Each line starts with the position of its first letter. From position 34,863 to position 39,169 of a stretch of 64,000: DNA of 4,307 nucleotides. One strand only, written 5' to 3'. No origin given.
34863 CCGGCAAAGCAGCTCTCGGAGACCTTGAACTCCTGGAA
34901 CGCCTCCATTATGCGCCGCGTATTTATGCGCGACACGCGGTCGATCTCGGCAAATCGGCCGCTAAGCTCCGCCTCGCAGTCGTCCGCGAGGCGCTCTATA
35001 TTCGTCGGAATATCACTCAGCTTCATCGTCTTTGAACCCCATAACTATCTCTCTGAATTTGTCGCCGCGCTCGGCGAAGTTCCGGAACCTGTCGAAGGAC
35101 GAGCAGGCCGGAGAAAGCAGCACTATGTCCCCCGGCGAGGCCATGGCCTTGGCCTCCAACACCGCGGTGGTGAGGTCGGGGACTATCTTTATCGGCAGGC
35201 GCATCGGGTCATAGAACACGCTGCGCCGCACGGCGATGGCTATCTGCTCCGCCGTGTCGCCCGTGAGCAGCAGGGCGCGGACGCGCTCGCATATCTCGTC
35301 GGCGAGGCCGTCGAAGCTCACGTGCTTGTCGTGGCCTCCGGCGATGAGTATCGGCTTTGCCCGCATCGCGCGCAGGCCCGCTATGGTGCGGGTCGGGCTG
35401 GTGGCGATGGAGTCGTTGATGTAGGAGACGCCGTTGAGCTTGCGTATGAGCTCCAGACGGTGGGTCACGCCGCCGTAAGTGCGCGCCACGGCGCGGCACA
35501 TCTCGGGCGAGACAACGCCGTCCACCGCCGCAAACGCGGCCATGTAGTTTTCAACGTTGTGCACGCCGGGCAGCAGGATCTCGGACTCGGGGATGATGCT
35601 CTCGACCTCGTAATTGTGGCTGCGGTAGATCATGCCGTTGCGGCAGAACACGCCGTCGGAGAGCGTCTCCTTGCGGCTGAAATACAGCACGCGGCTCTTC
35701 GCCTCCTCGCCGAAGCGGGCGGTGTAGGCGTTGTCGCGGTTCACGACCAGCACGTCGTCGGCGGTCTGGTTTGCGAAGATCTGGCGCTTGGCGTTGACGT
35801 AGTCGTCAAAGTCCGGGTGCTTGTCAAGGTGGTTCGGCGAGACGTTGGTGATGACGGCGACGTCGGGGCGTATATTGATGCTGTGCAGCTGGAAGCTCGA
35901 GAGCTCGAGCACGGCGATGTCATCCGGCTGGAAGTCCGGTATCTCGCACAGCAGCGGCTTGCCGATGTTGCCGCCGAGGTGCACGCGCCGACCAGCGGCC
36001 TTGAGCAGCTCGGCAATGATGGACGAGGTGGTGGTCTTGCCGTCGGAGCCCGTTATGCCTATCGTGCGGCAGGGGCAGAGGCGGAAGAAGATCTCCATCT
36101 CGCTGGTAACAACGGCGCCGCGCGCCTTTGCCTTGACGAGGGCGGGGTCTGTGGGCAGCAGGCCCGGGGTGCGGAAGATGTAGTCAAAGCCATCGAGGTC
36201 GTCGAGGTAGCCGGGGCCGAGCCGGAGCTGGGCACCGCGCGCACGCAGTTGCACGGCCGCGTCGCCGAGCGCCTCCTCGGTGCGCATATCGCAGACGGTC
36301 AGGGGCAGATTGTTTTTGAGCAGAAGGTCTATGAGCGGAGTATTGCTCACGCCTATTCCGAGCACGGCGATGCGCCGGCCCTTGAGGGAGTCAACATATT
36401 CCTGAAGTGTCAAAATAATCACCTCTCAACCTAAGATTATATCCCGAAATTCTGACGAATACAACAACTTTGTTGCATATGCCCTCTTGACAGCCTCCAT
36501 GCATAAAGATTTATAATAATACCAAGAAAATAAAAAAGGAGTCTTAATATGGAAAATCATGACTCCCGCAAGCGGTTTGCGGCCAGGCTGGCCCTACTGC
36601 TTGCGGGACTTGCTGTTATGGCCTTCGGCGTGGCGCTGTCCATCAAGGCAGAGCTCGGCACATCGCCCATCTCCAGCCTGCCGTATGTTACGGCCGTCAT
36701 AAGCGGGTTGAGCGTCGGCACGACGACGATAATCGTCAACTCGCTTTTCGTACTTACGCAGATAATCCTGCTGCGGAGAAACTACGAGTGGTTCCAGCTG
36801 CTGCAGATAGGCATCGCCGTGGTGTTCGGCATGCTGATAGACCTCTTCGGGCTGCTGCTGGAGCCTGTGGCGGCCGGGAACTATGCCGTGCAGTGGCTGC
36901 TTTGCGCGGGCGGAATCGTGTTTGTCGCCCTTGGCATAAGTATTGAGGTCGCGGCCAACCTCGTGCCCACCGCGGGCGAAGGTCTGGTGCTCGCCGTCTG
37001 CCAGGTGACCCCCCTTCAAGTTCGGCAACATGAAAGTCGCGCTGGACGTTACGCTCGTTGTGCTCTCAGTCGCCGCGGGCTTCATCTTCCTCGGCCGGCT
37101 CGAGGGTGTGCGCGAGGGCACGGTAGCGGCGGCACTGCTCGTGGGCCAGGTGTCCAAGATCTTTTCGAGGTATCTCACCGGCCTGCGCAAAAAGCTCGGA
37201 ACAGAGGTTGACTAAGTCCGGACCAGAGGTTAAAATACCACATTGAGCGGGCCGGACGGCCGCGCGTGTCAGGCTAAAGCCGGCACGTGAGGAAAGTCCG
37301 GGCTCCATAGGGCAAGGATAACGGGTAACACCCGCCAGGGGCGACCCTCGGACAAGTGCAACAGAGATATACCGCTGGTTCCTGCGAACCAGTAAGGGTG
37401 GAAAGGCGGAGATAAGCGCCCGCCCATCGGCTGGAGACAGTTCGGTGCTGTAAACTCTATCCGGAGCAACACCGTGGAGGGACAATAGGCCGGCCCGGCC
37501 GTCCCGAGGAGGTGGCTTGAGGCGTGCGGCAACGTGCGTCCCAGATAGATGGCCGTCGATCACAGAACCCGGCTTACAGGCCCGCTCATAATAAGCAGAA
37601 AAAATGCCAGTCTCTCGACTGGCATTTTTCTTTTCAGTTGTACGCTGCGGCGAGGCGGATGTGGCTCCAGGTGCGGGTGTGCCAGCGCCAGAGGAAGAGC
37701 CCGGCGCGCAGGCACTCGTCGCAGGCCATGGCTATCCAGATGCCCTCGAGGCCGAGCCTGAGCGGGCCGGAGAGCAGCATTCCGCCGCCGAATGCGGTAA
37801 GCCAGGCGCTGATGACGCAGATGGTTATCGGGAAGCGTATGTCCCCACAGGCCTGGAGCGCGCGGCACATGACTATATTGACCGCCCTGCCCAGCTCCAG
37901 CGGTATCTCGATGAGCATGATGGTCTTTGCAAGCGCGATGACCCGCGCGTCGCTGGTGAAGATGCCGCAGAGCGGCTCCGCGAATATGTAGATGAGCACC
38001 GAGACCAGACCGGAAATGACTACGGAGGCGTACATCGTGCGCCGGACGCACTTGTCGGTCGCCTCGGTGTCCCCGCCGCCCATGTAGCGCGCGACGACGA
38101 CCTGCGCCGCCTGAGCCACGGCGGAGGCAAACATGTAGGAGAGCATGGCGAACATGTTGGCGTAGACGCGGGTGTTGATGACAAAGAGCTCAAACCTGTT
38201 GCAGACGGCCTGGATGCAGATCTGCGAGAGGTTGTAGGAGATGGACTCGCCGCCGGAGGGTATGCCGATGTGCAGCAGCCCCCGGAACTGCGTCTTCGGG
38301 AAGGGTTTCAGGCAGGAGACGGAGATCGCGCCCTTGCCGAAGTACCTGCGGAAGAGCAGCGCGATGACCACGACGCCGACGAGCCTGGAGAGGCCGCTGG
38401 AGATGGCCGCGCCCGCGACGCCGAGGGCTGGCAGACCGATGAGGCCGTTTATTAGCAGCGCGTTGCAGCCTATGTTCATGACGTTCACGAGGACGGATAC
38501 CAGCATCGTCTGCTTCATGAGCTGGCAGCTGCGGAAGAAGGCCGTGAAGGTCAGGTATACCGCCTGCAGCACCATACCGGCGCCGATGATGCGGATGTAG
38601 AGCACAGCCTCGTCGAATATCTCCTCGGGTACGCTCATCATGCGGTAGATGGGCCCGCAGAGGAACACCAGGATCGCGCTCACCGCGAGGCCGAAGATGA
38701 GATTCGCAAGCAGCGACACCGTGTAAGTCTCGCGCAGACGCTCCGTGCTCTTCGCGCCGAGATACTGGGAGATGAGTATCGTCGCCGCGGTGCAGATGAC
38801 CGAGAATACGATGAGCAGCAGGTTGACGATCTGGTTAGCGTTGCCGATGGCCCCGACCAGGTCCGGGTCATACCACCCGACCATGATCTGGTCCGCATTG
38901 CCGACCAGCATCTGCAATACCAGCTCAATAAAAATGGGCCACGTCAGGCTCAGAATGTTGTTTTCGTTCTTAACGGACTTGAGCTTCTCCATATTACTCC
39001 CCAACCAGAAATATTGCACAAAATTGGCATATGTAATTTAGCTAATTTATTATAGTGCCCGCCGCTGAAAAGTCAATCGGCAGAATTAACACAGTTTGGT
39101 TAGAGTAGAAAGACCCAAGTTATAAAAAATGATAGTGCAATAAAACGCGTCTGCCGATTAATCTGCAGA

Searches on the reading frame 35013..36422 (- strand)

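Call 55: search_protein_families(library=pfam, proteins=[window:35013-36422:-])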
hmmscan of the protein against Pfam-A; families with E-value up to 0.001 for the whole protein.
window:35013-36422:- (469 aa): 3 families
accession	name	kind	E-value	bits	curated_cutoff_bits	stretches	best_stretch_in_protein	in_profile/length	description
PF08245.18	Mur_ligase_M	-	6.6e-36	124.6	24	1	123-300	1-200/200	Mur ligase middle domain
PF02875.26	Mur_ligase_C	-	1e-14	55.9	28.4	1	321-440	1-127/127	Mur ligase, glutamate ligase domain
PF21799.2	MurD-like_N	-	2.9e-06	27.9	27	1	17-105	2-86/88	Mur ligase MurD-like, N-terminal domain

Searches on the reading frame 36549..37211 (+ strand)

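Call 55: search_protein_families(library=pfam, proteins=[window:36549-37211:+])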
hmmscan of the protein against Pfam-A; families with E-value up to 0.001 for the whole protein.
window:36549-37211:+ (220 aa): 1 family
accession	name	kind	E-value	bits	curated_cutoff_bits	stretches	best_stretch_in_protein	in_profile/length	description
PF19700.5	DUF6198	-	3e-08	34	27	1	5-102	3-99/217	Family of unknown function (DUF6198)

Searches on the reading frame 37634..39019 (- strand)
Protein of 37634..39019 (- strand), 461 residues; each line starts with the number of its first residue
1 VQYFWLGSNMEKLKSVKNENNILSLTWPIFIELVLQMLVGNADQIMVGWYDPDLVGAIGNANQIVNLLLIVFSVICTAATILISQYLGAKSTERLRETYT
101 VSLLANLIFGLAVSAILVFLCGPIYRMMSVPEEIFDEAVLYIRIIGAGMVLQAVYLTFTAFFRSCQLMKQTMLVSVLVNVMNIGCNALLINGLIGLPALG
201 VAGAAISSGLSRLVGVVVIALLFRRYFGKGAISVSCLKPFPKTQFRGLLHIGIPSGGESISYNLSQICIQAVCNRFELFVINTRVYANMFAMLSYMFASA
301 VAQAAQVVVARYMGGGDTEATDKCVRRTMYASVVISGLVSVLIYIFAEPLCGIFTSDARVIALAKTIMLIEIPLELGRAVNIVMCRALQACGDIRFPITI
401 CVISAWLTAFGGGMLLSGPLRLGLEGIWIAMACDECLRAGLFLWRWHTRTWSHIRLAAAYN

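Call 8: search_protein_families(library=pfam, proteins=[window:37634-39019:-])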
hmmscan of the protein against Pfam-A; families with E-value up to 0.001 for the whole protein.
window:37634-39019:- (461 aa): 1 family
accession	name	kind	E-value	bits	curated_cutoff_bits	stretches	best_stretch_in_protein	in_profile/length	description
PF01554.23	MatE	-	3.5e-50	170.3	24.9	2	28-186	1-159/161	MatE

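Call 11: find_encoding_contigs(protein=window:37634-39019:-, flank=10000, max_places=10)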
Protein window:37634-39019:- (461 aa): no gene with exactly this product is on record in the collection.

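Call 13: find_related_loci(query=window:37634-39019:-, collection=genome_contigs, flank=10000)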
Query window:37634-39019:- (461 aa) in genome_contigs; peptide patterns used: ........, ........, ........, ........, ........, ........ (x = any residue, [..] = any of these).
103 stretches matched a pattern; 96 encode a relative of the query (tblastn E <= 1e-3); the best 80 are kept; 79 distinct loci.
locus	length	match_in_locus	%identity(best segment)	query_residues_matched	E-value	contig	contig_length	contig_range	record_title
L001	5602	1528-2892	97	7-461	0e+0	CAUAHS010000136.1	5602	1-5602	MAG TPA_asm: uncultured Eubacteriales bacterium isolate ERR9578301_bin.57_MetaWRAP_v1.3_MAG genome assembly, contig: ERZ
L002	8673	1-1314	92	24-461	0e+0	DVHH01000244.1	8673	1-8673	MAG TPA_asm: Candidatus Scatomorpha intestinigallinarum isolate ChiGjej3B3-7149 ChiGjej3B3M5__C735023_L8673_SRR6323341,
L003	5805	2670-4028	90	9-461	0e+0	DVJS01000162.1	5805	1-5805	MAG TPA_asm: Candidatus Scatomorpha pullistercoris isolate ChiHecec3B27-6122 ChiHecec3B27__C236371_L5805_SRR6323528, who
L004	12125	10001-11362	89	8-461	0e+0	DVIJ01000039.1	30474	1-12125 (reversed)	MAG TPA_asm: Candidatus Scatomorpha merdavium isolate ChiSxjej3B15-13231 ChiSxjej3B15M5__C113852_L30474_SRR6323373, whol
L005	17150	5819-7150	89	17-460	0e+0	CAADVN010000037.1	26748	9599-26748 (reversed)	MAG TPA_asm: uncultured Oscillospiraceae bacterium, isolate HGM13024, WGS project CAADVN010000000 data, contig: ERS23561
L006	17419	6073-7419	86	13-461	0e+0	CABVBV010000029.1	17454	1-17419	MAG TPA_asm: uncultured Clostridiales bacterium isolate MGYG-HGUT-04575 genome assembly, contig: GUT_GENOME283379_29, wh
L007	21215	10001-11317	72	17-456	0e+0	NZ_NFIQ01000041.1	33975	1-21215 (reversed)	Flavonifractor sp. An306 An306_contig_41, whole genome shotgun sequence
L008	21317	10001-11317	72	17-456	0e+0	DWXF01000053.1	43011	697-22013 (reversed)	MAG TPA_asm: Candidatus Flavonifractor merdavium isolate 3313 ChiHile2__C200498_L43011_SAMN08009803, whole genome shotgu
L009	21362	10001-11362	69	7-456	0e+0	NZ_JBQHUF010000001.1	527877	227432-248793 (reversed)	Flavonifractor sp. HCP28S3_F3 contig00001, whole genome shotgun sequence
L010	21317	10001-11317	71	17-456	0e+0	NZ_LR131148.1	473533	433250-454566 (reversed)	Intestinimonas massiliensis (ex Afouda et al. 2020) strain Marseille-P3064, whole genome shotgun sequence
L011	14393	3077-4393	70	17-456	0e+0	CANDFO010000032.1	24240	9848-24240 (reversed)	MAG TPA_asm: uncultured Flavonifractor sp. isolate ERR6760060_bin.48_metawrap_v1.3_MAG genome assembly, contig: ERZ12802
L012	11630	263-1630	70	7-458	0e+0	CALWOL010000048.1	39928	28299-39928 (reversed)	MAG: uncultured Flavonifractor sp. isolate E11__bin238 genome assembly, contig: E11__k127_4796161, whole genome shotgun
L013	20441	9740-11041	67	17-451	0e+0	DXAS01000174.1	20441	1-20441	MAG TPA_asm: Candidatus Flavonifractor avicola isolate CHK178-4001 CHK178__C215050_L20441_SAMEA5754822, whole genome sho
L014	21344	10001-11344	66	5-451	0e+0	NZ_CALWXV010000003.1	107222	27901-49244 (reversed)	MAG: uncultured Flavonifractor sp. isolate BRZ_II__bin16 BRZ_II__NODE_253_length_107222_cov_17.747986, whole genome shot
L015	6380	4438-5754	65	17-456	0e+0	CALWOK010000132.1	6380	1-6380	MAG: uncultured Flavonifractor sp. isolate E08__bin113 genome assembly, contig: E08__k127_3618717, whole genome shotgun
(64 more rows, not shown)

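Call 61: find_related_loci(query=window:37634-39019:-, collection=metagenome_contigs, flank=10000)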
Query window:37634-39019:- (461 aa) in metagenome_contigs; peptide patterns used: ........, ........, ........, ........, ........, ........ (x = any residue, [..] = any of these).
223 stretches matched a pattern; 216 encode a relative of the query (tblastn E <= 1e-3); the best 80 are kept; 80 distinct loci.
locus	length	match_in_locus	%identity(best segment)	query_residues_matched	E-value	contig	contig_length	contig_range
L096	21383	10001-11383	100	1-461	0e+0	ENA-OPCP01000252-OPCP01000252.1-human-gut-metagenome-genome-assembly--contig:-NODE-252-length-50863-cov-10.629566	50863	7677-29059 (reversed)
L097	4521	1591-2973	100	1-461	0e+0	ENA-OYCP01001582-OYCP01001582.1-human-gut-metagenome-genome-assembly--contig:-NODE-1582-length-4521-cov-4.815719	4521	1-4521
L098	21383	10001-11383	99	1-461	0e+0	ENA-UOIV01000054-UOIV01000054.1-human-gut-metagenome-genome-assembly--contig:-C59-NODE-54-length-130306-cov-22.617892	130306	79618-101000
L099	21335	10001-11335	92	17-461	0e+0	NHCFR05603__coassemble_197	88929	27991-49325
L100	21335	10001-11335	92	17-461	0e+0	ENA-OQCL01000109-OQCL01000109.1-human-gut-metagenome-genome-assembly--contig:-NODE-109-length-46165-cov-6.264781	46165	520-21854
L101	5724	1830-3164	92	17-461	0e+0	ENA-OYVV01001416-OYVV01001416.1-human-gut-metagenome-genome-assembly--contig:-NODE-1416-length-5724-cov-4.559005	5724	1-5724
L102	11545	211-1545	92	17-461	0e+0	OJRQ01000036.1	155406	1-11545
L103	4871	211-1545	92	17-461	0e+0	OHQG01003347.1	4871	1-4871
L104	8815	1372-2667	92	30-461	0e+0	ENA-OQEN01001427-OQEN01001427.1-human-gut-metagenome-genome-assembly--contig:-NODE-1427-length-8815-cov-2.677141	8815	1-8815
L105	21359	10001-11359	90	9-461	0e+0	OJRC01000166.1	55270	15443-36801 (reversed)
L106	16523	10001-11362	89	8-461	0e+0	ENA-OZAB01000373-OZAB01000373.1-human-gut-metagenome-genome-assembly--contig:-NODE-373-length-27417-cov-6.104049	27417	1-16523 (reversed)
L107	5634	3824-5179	88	7-461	0e+0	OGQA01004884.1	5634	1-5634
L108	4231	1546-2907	89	8-461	0e+0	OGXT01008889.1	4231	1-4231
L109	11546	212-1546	92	17-461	0e+0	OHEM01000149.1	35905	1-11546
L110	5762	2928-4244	72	17-456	0e+0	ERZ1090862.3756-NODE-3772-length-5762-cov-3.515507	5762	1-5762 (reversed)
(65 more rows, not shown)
